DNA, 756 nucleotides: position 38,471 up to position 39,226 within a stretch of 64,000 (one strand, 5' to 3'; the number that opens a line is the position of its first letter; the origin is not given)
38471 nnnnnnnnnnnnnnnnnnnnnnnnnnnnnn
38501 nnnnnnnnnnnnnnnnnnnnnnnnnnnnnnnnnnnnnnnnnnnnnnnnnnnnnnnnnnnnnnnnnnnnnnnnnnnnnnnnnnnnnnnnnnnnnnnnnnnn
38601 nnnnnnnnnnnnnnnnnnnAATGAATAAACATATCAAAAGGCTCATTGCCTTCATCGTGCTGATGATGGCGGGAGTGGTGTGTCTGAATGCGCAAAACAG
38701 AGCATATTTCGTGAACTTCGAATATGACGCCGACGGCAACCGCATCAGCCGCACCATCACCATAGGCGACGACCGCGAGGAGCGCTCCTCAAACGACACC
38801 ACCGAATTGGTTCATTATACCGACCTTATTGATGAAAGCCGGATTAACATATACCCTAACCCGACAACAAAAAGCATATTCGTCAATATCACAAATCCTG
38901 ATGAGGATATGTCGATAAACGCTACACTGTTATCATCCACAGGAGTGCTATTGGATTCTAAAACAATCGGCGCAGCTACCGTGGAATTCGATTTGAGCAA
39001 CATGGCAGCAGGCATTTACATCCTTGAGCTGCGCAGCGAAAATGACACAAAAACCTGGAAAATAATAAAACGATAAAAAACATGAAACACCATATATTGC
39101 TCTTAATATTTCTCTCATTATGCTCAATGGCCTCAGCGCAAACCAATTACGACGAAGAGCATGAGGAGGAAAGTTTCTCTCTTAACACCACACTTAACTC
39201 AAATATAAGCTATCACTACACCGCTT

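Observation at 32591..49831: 17-kb AT-rich operon-like island: Tc-like (SpvB/FG-GAP + Rhs) toxin array embedded among T9SS-tagged and fibre-like proteins, with no T6SS or TcA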

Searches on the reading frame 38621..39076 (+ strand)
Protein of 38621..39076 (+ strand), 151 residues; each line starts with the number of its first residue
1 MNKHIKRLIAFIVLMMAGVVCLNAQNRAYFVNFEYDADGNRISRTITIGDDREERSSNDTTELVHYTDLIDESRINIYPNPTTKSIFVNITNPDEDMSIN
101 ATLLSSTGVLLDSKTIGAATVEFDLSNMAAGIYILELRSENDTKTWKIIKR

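Call 3: search_protein_families(library=pfam, proteins=[window:38621-39076:+], max_evalue=0.01)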
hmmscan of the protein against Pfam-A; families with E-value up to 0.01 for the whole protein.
window:38621-39076:+ (151 aa): 2 families
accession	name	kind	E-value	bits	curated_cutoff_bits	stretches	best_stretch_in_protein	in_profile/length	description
PF18962.6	Por_Secre_tail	-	2.6e-12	47.3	27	1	77-149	1-74/75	Secretion system C-terminal sorting domain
PF11589.14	DUF3244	-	0.0053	17.2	25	0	84-141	29-87/96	Domain of unknown function (DUF3244)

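Call 26: search_protein_families(library=ncbifam, proteins=[window:38621-39076:+], max_evalue=0.01)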
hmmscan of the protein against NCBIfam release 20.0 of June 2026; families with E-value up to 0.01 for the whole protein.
window:38621-39076:+ (151 aa): 2 families
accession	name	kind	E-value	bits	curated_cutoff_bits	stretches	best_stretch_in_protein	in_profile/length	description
TIGR04183.1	Por_Secre_tail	domain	1.1e-13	50.9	23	1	77-151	1-72/72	T9SS type A sorting domain-containing protein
NF038113.1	T9SSA_dep_M36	equivalog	5.3e-08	31.5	885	1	63-150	782-868/869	T9SS-dependent M36 family metallopeptidase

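Call 41: find_homologous_proteins(query=A3, max_evalue=0.00001)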
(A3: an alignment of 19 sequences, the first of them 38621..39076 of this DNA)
Query A3 (19 sequences) (151 aa, profile of the alignment): 972 proteins with E <= 0.00001 among 3906 candidates; the best 120 are listed.
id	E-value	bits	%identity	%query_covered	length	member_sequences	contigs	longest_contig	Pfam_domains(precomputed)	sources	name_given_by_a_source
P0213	2.6e-36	143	19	71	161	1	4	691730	PF18962.8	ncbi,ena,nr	nr:hypothetical protein [uncultured Chryseobacterium sp.]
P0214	3.9e-36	142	-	-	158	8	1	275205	PF18962.8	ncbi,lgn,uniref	ncbi:hypothetical protein [Chryseobacterium contaminans]|uniref:hypothetical protein n=1 Tax=Chryseo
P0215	4.3e-36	142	20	71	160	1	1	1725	PF18962.8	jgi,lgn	jgi:hypothetical protein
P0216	5.5e-36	142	-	-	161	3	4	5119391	PF18962.8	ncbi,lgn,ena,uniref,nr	ncbi:hypothetical protein CEQ15_00585 [Chryseobacterium indologenes]|uniref:hypothetical protein n=1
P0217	7.2e-36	141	20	88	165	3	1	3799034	PF18962.8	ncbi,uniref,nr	ncbi:T9SS type A sorting domain-containing protein [Chryseobacterium daecheongense]|uniref:T9SS type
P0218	1.1e-35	141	-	-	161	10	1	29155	PF18962.8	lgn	-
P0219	1.4e-35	140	-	-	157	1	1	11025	PF18962.8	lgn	-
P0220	1.6e-35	140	-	-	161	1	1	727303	PF18962.8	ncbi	ncbi:hypothetical protein [Chryseobacterium sp. M5A1_1a]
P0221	1.6e-35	140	-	-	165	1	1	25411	PF18962.8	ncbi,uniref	ncbi:hypothetical protein CHRYSEOSP005_24680 [Chryseobacterium sp. Alg-005]|uniref:hypothetical prot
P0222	1.7e-35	140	-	-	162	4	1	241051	PF18962.8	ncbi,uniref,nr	ncbi:hypothetical protein [Chryseobacterium pennipullorum]|uniref:Secretion system C-terminal sortin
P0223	2.1e-35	140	22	71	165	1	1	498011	PF18962.8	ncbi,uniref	ncbi:hypothetical protein CHRYSEOSP005_04260 [Chryseobacterium sp. Alg-005]|uniref:hypothetical prot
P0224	2.2e-35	140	21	88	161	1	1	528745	PF18962.8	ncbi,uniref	ncbi:hypothetical protein [Chryseobacterium sp. JK1]|uniref:hypothetical protein n=1 Tax=Chryseobact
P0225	2.9e-35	139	22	71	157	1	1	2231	PF18962.8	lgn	-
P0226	3.0e-35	139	-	-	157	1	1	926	PF18962.8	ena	-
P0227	4.0e-35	139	-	-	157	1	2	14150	PF18962.8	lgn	-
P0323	9.7e-34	134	-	-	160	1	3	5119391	PF18962.8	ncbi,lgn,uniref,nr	ncbi:hypothetical protein CEQ15_21720 [Chryseobacterium indologenes]|uniref:hypothetical protein n=1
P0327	1.0e-33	134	29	34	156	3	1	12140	PF18962.8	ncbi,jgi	jgi:hypothetical protein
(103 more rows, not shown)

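Call 42: find_encoding_contigs(protein=P0216, flank=9000, max_places=2)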
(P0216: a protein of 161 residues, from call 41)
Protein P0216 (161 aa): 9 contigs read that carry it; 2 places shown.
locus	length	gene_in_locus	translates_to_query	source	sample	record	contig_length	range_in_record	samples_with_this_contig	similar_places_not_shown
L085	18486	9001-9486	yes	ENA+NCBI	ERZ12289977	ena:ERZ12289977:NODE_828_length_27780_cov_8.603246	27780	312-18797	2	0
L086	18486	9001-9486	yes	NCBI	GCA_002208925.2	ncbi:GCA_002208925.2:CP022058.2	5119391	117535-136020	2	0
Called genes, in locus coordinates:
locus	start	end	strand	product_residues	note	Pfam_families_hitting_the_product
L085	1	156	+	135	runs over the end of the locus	-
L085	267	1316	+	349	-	-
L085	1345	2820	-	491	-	PF01943:Polysacc_synt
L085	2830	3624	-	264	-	PF05050:Methyltransf_21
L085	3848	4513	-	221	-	PF09365:DUF2461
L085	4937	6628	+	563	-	-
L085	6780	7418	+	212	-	PF01865:PhoU_div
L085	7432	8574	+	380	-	PF01384:PHO4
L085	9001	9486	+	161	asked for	PF18962:Por_Secre_tail (weak)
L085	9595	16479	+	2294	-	PF03534:SpvB, PF05593:RHS_repeat (faint), PF13517:FG-GAP_3 (faint)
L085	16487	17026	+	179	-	-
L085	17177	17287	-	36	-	-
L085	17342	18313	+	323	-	PF00348:polyprenyl_synt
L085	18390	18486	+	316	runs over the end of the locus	PF08885:GSCFA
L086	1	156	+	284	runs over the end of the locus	PF00535:Glycos_transf_2, PF13641:Glyco_tranf_2_3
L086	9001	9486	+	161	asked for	PF18962:Por_Secre_tail (weak)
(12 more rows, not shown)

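Call 43: find_encoding_contigs(protein=P0323, flank=9000, max_places=2)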
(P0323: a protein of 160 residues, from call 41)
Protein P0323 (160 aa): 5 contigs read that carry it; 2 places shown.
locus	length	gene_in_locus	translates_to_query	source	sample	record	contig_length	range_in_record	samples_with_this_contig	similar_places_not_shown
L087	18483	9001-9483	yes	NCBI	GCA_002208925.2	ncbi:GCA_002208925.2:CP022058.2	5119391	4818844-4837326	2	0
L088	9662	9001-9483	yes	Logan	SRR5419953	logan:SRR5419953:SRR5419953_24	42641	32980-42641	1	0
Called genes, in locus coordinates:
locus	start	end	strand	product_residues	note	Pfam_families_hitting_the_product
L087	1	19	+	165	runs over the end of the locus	PF00186:DHFR_1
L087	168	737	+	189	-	-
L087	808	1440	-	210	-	PF03458:Gly_transporter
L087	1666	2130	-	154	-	PF01467:CTP_transf_like, PF08218:Citrate_ly_lig (faint)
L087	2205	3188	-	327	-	PF01820:Dala_Dala_lig_N, PF02655:ATP-grasp_3, PF02786:CPSase_L_D2 (weak), PF02222:ATP-grasp, PF07478:Dala_Dala_lig_C, PF13535:ATP-grasp_4 (weak)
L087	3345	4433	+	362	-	PF03793:PASTA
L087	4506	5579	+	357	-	PF01479:S4, PF00849:PseudoU_synth_2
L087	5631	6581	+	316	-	PF11751:PorP_SprF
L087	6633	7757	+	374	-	PF04055:Radical_SAM, PF06969:HemN_C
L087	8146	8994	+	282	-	-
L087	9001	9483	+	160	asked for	PF18962:Por_Secre_tail (weak)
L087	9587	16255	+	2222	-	PF03534:SpvB, PF05593:RHS_repeat (faint), PF13517:FG-GAP_3 (weak), PF25023:TEN_YD-shell (faint)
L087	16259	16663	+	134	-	-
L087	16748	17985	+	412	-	PF13384:HTH_23 (faint), PF02796:HTH_7 (weak), PF13518:HTH_28 (weak), PF00665:rve, PF13683:rve_3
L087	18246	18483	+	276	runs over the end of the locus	PF01177:Asp_Glu_race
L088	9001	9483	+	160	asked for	PF18962:Por_Secre_tail (weak)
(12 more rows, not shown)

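Call 44: search_protein_families(library=pfam, alignment_id=A3, max_evalue=1)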
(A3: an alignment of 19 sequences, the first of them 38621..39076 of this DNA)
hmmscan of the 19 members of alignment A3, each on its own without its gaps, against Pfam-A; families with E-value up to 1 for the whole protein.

A. member 1, window:38621-39076:+ (151 aa): 3 families
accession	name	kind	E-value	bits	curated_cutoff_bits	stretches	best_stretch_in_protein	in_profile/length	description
PF18962.6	Por_Secre_tail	-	2.6e-12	47.3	27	1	77-149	1-74/75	Secretion system C-terminal sorting domain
PF11589.14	DUF3244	-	0.0053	17.2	25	1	84-141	29-87/96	Domain of unknown function (DUF3244)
PF21437.2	CbiG-like_linker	-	0.12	13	27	1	87-145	11-69/78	CbiG-like, linker domain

B. families by the number of members that match (of 19 scanned): 19 families
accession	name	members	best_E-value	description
PF18962.6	Por_Secre_tail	19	3.2e-17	Secretion system C-terminal sorting domain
PF11589.14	DUF3244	3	4.1e-05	Domain of unknown function (DUF3244)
PF05593.20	RHS_repeat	3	0.016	RHS Repeat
PF23623.1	GBD_IRG7_N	2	0.01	IRG7 N-terminal galactose binding domain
PF22633.2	F5_F8_type_C_2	1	0.0014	NedA-like, galactose-binding domain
PF04151.21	PPC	1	0.0025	Bacterial pre-peptidase C-terminal domain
PF24125.1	Cds6_C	1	0.0041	Cds6 C-terminal NTF2-like domain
PF00541.23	Adeno_knob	1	0.011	Adenoviral fibre protein (knob domain)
PF11824.13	DUF3344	1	0.021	Protein of unknown function (DUF3344)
PF00754.31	F5_F8_type_C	1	0.039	F5/8 type C domain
PF17009.10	DUF5090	1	0.058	Domain of unknown function (DUF5090)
PF16967.11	TcfC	1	0.061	E-set like domain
PF05171.18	HemS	1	0.065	Haemin-degrading HemS.ChuX domain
PF15978.11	TnsD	1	0.078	Tn7-like transposition protein D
PF14765.12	PS-DH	1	0.1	Polyketide synthase dehydratase N-terminal domain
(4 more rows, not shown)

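Call 64: find_encoding_contigs(protein=P0327, flank=8000, max_places=2)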
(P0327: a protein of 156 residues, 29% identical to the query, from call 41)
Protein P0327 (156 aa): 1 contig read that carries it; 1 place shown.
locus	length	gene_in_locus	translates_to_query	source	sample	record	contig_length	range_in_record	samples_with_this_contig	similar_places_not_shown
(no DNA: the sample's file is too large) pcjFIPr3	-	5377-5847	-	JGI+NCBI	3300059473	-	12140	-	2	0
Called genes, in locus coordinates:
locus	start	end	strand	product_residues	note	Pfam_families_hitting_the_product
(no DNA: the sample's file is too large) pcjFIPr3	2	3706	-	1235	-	?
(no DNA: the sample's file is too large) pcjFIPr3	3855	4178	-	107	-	PF20365:DUF6660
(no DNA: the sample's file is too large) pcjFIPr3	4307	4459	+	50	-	-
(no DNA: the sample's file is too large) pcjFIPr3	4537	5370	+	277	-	-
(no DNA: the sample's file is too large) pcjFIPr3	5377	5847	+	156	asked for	PF18962:Por_Secre_tail (weak)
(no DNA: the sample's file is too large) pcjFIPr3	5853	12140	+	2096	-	?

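Call 83: search_protein_representatives(protein=window:38621-39076:+)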
Query: 151 residues. Proteins with E-value up to 0.001 (for the whole library): 3567; up to 1e-10: 347; up to 1e-30: 2. The best 150 are listed.
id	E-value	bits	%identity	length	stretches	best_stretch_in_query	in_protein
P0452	2.3e-52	192.9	61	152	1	3-151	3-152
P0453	3.5e-41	156.7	52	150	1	1-151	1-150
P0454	1.6e-26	109.2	54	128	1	20-150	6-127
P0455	2.4e-25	105.4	46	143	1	4-151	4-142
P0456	7.6e-23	97.3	39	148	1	10-150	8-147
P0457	1.6e-21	93.0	38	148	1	2-151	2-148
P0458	6.1e-20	87.9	40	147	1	8-151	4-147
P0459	1.2e-19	86.9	42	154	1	8-151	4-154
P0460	1.6e-19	86.5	39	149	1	5-151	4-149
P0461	4.1e-19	85.2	38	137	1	10-151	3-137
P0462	1.1e-18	83.7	38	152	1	7-150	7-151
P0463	1.4e-18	83.4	37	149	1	6-151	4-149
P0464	2.4e-18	82.7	39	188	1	5-151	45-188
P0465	2.4e-18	82.7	35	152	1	1-150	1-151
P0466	2.8e-18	82.5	34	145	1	8-150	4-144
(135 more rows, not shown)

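Call 87: find_related_loci(query=A7, collection=metagenome_contigs, flank=8000)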
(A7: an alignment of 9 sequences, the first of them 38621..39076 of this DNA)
Query A7 (151 aa) in metagenome_contigs; peptide patterns used: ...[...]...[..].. (x = any residue, [..] = any of these).
600 stretches matched a pattern (row limit reached: there are more); 282 encode a relative of the query (tblastn E <= 1e-3); the best 80 are kept; 80 distinct loci.
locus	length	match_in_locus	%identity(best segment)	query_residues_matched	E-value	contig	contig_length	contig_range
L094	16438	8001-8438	92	1-146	9e-91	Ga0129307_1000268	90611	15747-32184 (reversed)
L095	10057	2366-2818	80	1-151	7e-82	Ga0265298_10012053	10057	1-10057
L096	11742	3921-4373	77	1-151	4e-78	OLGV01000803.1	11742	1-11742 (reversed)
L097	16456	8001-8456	63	1-151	7e-62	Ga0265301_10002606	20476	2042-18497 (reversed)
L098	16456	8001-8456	60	1-151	1e-57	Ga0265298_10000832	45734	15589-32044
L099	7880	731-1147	41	11-150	2e-30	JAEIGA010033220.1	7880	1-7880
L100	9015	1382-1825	41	1-151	9e-30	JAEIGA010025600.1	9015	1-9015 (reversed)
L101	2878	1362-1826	38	1-151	6e-28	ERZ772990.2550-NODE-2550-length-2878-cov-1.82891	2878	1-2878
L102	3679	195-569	42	31-151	2e-24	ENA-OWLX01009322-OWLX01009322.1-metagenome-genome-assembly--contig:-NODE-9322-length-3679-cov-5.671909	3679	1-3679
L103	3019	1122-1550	35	4-151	2e-23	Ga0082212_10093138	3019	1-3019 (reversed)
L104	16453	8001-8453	35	1-150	6e-22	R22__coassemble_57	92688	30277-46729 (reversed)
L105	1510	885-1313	38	5-151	9e-22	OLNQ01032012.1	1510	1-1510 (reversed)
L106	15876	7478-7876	34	1-151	3e-21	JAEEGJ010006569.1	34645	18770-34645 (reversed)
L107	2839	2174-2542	40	27-151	3e-21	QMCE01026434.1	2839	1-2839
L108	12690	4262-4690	39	5-151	6e-21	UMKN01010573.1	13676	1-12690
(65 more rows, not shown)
